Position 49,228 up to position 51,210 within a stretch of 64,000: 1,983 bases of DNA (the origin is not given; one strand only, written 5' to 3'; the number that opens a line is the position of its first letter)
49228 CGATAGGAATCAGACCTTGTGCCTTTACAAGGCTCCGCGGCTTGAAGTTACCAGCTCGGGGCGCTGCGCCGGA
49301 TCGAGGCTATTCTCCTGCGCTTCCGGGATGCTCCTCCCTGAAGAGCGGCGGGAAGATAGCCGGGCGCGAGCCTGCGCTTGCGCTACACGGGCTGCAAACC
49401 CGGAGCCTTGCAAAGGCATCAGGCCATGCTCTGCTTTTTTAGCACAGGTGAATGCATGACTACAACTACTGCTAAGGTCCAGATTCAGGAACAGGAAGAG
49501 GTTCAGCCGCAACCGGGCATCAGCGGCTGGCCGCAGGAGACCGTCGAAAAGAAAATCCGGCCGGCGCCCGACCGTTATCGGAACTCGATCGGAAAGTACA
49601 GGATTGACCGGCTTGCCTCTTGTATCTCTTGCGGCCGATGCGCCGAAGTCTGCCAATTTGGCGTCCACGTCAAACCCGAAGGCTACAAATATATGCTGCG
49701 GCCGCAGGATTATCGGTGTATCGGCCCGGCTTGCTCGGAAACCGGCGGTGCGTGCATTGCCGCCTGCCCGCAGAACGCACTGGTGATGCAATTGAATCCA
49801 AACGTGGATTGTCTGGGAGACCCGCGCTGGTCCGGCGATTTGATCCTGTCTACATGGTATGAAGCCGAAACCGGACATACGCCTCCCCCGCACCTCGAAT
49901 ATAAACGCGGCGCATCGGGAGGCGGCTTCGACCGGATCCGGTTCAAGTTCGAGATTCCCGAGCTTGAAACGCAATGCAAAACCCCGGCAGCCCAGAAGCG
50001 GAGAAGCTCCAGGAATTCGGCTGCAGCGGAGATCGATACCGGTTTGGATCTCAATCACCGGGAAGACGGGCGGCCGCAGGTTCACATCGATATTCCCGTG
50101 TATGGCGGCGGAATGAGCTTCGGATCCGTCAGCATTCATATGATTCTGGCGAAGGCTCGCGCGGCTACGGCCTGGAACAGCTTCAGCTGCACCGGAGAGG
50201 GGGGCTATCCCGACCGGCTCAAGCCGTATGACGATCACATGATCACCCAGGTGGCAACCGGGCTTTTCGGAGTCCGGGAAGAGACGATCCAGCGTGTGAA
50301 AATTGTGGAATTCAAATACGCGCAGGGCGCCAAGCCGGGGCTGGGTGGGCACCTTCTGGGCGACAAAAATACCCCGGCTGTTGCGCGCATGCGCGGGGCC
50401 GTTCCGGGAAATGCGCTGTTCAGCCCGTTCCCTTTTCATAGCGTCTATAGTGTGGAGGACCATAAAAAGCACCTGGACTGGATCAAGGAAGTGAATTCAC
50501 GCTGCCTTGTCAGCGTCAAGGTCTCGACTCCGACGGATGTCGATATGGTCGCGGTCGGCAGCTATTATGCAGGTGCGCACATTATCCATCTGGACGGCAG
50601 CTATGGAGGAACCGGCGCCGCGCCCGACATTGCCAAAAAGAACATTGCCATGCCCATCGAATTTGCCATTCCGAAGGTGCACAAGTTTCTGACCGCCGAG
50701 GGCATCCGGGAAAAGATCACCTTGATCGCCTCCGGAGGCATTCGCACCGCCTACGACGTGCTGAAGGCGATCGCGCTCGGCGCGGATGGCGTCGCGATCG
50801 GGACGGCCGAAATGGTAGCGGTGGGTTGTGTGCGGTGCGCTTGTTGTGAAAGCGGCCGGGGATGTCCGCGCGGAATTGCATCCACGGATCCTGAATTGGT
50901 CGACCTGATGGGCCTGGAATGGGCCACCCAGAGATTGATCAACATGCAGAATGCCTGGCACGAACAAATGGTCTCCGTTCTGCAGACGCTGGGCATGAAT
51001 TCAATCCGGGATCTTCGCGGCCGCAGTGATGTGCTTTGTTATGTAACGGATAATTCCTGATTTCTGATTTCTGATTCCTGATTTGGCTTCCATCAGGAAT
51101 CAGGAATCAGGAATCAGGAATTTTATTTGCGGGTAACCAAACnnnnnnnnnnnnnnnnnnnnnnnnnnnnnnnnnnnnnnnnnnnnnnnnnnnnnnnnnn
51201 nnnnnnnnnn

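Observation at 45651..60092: Sigma-54-driven operon pairing a second MetF/MetV/HdrA/MvhD set with split glutamate synthase (GltB) modules in place of HdrBC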

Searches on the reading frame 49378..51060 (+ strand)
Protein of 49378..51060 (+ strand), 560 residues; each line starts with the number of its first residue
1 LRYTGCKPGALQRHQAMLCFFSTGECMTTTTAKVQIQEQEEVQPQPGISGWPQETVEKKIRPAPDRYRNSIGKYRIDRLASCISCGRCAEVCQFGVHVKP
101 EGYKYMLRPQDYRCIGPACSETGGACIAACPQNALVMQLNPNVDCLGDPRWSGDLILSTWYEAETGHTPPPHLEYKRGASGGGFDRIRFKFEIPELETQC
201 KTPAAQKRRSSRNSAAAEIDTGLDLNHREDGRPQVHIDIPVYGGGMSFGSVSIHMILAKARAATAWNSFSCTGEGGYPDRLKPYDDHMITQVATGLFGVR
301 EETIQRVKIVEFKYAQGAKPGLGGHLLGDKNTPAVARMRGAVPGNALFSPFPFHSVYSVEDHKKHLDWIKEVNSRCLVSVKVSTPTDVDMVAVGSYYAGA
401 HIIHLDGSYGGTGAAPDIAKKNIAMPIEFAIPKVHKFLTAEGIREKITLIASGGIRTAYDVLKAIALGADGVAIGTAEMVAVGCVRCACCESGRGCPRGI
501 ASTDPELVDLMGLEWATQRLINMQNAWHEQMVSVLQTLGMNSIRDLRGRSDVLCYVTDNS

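Call 3: search_protein_families(library=pfam, proteins=[window:49378-51060:+], max_evalue=0.01)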
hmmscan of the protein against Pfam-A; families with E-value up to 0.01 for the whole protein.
window:49378-51060:+ (560 aa): 11 families
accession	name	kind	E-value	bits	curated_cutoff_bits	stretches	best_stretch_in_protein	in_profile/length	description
PF01645.23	Glu_synthase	-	1.1e-91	308.2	20.4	1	226-541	54-369/369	Conserved region in glutamate synthase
PF01070.24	FMN_dh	-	9.8e-08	31.8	24.9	1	441-483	268-310/350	FMN-dependent dehydrogenase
PF03060.21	NMO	-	1.2e-05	25.4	28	1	370-481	131-228/331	Nitronate monooxygenase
PF00478.31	IMPDH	-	1.3e-05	24.9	25.6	1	424-476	189-237/345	IMP dehydrogenase / GMP reductase domain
PF13187.11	Fer4_9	-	1.5e-05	25.3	27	1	82-134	2-51/52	4Fe-4S dicluster domain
PF01180.27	DHO_dh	-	0.00012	21.8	27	1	441-478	235-272/291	Dihydroorotate dehydrogenase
PF12838.12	Fer4_7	-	0.00043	21.1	27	0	69-96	26-52/52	4Fe-4S dicluster domain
PF04898.20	Glu_syn_central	-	0.0022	17.9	22.8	1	418-474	160-217/277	Glutamate synthase central domain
PF00037.32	Fer4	-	0.0025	18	21.1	1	81-95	7-21/24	4Fe-4S binding domain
PF13534.11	Fer4_17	-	0.0028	18.6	22.2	0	78-94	42-58/61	4Fe-4S dicluster domain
PF00977.27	His_biosynth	-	0.0093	15.9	23.6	0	446-477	190-221/228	Histidine biosynthesis protein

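Call 25: search_protein_families(library=ncbifam, proteins=[window:49456-51060:+], max_evalue=0.001)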
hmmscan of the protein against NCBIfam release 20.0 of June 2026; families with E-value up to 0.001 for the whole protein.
window:49456-51060:+ (534 aa): 12 families
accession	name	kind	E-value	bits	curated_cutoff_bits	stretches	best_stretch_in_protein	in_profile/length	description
NF008730.0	PRK11750.1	equivalog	3.2e-61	207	1047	1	218-530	864-1175/1490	glutamate synthase large subunit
TIGR02151.1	IPP_isom_2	equivalog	1.4e-08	34.1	281.3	1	401-448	240-287/338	type 2 isopentenyl-diphosphate Delta-isomerase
NF008398.0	PRK11197.1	subfamily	5.5e-06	25.4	376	1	414-457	294-337/381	L-lactate dehydrogenase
NF033901.1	L_lactate_LldD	exception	5e-05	22.5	550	1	414-457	294-337/377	FMN-dependent L-lactate dehydrogenase LldD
TIGR01971.1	NuoI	subfamily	0.00014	21.4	113.05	1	36-112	24-101/121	NADH-quinone oxidoreductase, chain I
TIGR03966.1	actino_HemFlav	equivalog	0.00014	20.7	470.85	1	414-454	296-336/385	pre-mycofactocin synthase MftD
NF005311.0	PRK06843.1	equivalog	0.00018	20.6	779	1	420-450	256-286/404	inosine 5-monophosphate dehydrogenase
TIGR01302.1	IMP_dehydrog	equivalog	0.00021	20.3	481.5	1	404-450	315-357/450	IMP dehydrogenase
NF005574.0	PRK07259.1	equivalog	0.00023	20.2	269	1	420-456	237-273/304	dihydroorotate dehydrogenase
NF043039.1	HgcAB_like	equivalog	0.0003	20.5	285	1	54-109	300-349/350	HgcAB-like fusion protein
NF040864.1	HgcB_ferredoxin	equivalog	0.00038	20.3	99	1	54-119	14-69/93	mercury methylation ferredoxin HgcB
TIGR04395.1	cutC_activ_rSAM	equivalog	0.00065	19.1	360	1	54-111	54-105/309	choline TMA-lyase-activating enzyme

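Call 41: search_solved_structures(query=window:49456-51060:+, max_evalue=0.001)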
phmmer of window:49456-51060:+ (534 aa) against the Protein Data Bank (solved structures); distinct sequences matched with E-value up to 0.001: 13.
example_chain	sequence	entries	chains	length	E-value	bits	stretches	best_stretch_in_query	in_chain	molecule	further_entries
2vdc_A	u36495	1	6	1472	6.8e-51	176.6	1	219-531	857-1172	GLUTAMATE SYNTHASE [NADPH] LARGE CHAIN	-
1ea0_A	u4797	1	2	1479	6.9e-51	176.6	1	219-531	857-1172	GLUTAMATE SYNTHASE [NADPH] LARGE CHAIN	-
6s6s_A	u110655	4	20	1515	7.1e-51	176.5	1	219-531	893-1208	Glutamate synthase [NADPH] large chain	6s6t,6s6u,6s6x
7mfm_G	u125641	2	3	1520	1e-49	172.7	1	217-527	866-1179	Glutamate synthase (NADPH) large chain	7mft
1llw_A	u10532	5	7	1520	2.5e-45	158.2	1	262-528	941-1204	Ferredoxin-dependent glutamate synthase | FERREDOXIN-DEPENDENT GLUTAMATE SYNTHASE 2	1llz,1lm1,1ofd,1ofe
1kbj_A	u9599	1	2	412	7e-05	24.7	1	400-459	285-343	CYTOCHROME B2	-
1qcw_A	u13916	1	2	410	9.8e-05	24.3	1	400-459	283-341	FLAVOCYTOCHROME B2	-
2oz0_A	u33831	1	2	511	0.00012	24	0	400-459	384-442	Cytochrome b2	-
1ltd_A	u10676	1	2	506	0.00012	24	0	400-459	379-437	FLAVOCYTOCHROME B2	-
1fcb_A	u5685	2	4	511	0.00012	23.9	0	400-459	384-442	FLAVOCYTOCHROME B2 | CYTOCHROME B2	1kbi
1lco_A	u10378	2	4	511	0.00012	23.9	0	400-459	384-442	L-LACTATE DEHYDROGENASE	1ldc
1sze_A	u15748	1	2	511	0.00012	23.9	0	400-459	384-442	Cytochrome b2, mitochondrial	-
1szf_A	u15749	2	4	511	0.00013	23.9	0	400-459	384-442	Cytochrome b2, mitochondrial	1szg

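Call 56: search_solved_structures(query=window:49456-51060:+, max_evalue=1e-40, show_alignments=2)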
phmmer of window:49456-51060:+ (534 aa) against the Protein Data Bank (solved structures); distinct sequences matched with E-value up to 1e-40: 5.
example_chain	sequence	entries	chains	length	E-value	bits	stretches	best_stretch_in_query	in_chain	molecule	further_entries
2vdc_A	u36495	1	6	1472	6.8e-51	176.6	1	219-531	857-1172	GLUTAMATE SYNTHASE [NADPH] LARGE CHAIN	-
1ea0_A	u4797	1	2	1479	6.9e-51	176.6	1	219-531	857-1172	GLUTAMATE SYNTHASE [NADPH] LARGE CHAIN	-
6s6s_A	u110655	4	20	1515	7.1e-51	176.5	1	219-531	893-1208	Glutamate synthase [NADPH] large chain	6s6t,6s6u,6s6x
7mfm_G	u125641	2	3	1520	1e-49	172.7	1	217-527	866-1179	Glutamate synthase (NADPH) large chain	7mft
1llw_A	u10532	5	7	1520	2.5e-45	158.2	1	262-528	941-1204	Ferredoxin-dependent glutamate synthase | FERREDOXIN-DEPENDENT GLUTAMATE SYNTHASE 2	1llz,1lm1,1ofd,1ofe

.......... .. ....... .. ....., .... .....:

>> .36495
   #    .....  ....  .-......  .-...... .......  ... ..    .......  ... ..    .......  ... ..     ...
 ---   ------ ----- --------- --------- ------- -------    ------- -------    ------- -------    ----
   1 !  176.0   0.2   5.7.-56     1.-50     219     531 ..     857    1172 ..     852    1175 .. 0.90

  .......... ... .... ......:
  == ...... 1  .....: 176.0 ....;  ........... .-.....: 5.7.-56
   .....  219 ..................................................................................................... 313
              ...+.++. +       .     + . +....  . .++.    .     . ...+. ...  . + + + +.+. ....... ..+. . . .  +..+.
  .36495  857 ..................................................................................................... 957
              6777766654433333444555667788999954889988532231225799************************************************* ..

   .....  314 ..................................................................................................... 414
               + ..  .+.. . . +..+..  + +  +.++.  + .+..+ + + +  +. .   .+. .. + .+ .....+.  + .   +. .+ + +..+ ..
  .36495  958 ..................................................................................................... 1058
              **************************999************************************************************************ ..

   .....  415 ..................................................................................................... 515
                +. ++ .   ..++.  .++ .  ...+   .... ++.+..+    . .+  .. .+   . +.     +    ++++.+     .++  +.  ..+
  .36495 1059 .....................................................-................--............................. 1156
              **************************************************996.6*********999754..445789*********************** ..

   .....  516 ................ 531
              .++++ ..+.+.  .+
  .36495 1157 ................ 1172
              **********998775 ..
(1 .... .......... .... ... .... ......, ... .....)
